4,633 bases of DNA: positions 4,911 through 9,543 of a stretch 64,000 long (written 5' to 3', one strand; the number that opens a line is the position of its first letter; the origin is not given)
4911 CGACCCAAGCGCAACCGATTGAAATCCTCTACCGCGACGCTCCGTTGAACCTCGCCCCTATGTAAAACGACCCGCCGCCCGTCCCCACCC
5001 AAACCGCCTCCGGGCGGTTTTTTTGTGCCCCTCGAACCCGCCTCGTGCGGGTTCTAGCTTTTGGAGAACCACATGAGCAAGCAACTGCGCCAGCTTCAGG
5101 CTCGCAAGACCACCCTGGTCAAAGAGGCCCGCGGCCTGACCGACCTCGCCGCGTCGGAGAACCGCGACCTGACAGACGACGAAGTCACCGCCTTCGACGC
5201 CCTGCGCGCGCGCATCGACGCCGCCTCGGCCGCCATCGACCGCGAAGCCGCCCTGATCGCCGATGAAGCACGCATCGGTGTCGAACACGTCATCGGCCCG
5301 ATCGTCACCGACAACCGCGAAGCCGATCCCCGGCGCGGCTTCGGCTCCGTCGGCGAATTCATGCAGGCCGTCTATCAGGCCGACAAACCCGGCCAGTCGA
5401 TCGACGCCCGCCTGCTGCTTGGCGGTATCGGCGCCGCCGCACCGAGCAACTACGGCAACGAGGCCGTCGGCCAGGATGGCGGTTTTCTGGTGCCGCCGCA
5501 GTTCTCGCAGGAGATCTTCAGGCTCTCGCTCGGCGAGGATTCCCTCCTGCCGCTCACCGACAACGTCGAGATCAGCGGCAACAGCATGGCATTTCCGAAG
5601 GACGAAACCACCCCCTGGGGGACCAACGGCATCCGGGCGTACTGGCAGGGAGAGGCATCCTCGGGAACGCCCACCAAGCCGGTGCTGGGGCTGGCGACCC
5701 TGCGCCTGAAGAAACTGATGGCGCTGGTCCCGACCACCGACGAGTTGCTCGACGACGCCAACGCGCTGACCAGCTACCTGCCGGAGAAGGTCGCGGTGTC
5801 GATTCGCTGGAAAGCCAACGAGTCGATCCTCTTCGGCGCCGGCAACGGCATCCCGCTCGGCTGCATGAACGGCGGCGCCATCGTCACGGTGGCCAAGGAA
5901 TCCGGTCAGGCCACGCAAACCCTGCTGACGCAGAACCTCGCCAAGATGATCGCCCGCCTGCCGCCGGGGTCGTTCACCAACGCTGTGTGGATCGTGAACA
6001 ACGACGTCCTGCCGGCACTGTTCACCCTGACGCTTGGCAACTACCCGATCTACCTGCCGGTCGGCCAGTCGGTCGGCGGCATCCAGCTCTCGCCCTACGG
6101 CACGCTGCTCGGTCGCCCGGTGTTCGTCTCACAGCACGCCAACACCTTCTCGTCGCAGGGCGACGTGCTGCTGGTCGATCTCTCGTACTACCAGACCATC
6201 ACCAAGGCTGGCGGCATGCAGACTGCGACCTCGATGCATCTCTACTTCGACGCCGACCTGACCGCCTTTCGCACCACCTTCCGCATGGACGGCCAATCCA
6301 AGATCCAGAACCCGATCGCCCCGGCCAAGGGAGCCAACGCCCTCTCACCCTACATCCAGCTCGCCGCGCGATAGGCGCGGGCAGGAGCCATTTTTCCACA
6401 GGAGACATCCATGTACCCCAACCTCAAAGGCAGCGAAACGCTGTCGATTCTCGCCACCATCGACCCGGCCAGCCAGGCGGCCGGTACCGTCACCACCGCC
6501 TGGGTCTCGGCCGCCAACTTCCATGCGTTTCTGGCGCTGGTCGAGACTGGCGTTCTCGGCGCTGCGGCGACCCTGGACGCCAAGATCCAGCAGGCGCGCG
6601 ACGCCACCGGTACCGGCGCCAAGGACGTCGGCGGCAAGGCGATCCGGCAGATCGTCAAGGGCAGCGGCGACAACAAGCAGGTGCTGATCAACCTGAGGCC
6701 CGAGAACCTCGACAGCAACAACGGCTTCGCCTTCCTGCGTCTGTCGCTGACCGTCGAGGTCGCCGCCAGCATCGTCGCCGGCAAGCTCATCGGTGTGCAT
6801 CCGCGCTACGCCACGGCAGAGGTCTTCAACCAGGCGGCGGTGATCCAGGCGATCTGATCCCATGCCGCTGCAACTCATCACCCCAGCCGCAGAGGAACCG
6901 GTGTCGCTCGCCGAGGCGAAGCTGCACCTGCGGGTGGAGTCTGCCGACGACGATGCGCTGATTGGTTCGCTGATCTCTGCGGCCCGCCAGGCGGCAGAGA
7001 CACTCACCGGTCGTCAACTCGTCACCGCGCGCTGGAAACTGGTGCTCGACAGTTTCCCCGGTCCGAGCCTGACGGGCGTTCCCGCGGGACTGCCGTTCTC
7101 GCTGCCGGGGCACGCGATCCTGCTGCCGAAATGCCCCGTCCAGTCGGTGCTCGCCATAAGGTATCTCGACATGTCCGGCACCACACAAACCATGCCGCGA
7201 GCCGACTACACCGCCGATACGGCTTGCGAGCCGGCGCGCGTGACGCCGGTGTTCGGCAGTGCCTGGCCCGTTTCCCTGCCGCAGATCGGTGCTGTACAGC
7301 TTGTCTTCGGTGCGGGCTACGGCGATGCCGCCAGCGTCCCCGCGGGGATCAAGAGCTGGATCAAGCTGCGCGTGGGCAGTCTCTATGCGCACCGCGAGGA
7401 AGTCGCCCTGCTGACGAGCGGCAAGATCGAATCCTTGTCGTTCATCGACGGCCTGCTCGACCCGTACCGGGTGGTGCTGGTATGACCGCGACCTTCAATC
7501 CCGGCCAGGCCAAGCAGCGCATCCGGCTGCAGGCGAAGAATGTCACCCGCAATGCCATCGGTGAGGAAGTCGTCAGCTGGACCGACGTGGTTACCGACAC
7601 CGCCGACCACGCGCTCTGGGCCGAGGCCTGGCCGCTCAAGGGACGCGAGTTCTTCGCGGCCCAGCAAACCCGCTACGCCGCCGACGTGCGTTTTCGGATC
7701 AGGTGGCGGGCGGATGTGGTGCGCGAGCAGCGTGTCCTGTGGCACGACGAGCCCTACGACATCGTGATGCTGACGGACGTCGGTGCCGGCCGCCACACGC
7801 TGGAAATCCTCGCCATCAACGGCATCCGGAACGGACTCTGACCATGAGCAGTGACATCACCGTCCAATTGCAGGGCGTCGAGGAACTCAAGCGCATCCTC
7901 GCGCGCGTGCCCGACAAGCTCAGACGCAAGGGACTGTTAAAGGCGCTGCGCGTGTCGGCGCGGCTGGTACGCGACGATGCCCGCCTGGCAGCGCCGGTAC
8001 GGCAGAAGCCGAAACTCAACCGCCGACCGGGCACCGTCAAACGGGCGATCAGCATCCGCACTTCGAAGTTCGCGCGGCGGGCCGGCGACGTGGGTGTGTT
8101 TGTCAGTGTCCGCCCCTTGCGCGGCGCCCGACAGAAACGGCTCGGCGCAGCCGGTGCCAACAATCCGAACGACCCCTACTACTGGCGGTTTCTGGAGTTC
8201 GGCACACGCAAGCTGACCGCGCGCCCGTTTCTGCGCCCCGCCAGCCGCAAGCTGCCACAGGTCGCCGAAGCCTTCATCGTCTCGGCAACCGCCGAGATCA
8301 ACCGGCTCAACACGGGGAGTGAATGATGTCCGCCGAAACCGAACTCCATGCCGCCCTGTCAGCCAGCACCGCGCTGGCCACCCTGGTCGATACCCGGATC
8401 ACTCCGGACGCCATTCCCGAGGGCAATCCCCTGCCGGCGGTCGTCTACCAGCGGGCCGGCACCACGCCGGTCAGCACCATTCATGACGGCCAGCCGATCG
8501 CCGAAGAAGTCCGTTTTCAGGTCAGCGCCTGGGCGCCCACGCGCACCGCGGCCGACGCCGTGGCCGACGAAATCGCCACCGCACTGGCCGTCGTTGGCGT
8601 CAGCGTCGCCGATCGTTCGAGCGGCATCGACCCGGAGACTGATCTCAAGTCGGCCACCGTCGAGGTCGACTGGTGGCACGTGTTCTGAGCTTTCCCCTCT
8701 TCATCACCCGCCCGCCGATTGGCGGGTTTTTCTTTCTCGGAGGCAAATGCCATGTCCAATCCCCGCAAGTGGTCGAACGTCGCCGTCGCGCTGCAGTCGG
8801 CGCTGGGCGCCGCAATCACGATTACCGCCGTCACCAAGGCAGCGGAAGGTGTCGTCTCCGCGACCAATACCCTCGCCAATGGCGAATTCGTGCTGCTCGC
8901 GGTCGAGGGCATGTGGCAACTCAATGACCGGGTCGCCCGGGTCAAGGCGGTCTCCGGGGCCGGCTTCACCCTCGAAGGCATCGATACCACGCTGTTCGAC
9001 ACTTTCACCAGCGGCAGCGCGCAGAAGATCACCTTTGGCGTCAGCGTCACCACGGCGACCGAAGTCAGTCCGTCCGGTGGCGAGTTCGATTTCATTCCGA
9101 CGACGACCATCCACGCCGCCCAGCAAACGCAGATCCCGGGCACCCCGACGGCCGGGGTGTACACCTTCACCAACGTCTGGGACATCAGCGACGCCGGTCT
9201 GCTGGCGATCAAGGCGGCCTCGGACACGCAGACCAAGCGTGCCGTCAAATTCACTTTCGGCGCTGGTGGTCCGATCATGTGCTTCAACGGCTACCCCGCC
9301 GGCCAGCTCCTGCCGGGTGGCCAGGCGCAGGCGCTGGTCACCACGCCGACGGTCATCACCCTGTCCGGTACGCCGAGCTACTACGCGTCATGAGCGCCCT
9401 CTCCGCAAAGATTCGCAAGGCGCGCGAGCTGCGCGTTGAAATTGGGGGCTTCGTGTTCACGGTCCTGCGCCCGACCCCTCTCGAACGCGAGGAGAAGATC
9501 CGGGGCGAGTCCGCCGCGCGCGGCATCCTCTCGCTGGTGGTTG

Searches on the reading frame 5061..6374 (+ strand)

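Call 48: search_protein_families(library=phrogs, proteins=[window:5061-6374:+], max_evalue=0.00001)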
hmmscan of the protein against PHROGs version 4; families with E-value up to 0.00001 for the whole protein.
window:5061-6374:+ (437 aa): 2 families
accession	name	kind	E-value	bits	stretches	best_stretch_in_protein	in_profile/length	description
phrog_10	-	head and packaging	5.7e-49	168.7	1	5-413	261-624/752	major head protein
phrog_617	-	head and packaging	1.3e-08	35.2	1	187-390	391-583/626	major head protein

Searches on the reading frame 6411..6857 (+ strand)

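Call 48: search_protein_families(library=phrogs, proteins=[window:6411-6857:+], max_evalue=0.00001)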
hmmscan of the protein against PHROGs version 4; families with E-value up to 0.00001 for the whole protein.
window:6411-6857:+ (148 aa): 1 family
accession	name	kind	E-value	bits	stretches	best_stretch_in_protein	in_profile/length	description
phrog_28483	-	unknown function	2.3e-44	152.2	1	1-145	2-147/150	-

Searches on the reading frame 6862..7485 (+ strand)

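Call 48: search_protein_families(library=phrogs, proteins=[window:6862-7485:+], max_evalue=0.00001)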
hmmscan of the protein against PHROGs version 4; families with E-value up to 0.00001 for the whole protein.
window:6862-7485:+ (207 aa): 2 families
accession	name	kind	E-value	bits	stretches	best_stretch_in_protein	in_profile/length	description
phrog_442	-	connector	7.3e-23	82.2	1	6-205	80-263/270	head-tail adaptor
phrog_40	-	connector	5.1e-14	53.2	1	9-55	37-83/201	head-tail adaptor Ad1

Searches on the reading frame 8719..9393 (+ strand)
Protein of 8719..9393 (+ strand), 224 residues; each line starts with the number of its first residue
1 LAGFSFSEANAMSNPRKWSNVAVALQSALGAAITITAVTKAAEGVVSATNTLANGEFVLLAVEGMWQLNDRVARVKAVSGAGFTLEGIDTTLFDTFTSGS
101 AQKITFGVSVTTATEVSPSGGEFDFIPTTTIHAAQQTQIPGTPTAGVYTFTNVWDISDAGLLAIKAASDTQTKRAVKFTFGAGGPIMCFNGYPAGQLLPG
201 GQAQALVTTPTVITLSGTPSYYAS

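Call 48: search_protein_families(library=phrogs, proteins=[window:8719-9393:+], max_evalue=0.00001)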
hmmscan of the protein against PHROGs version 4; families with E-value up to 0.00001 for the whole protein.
window:8719-9393:+ (224 aa): 2 families
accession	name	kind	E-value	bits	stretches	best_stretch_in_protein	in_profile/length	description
phrog_584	-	tail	8.7e-41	141.1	1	20-223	8-216/218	major tail protein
phrog_158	-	tail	6.3e-10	40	1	110-222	44-159/376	major tail protein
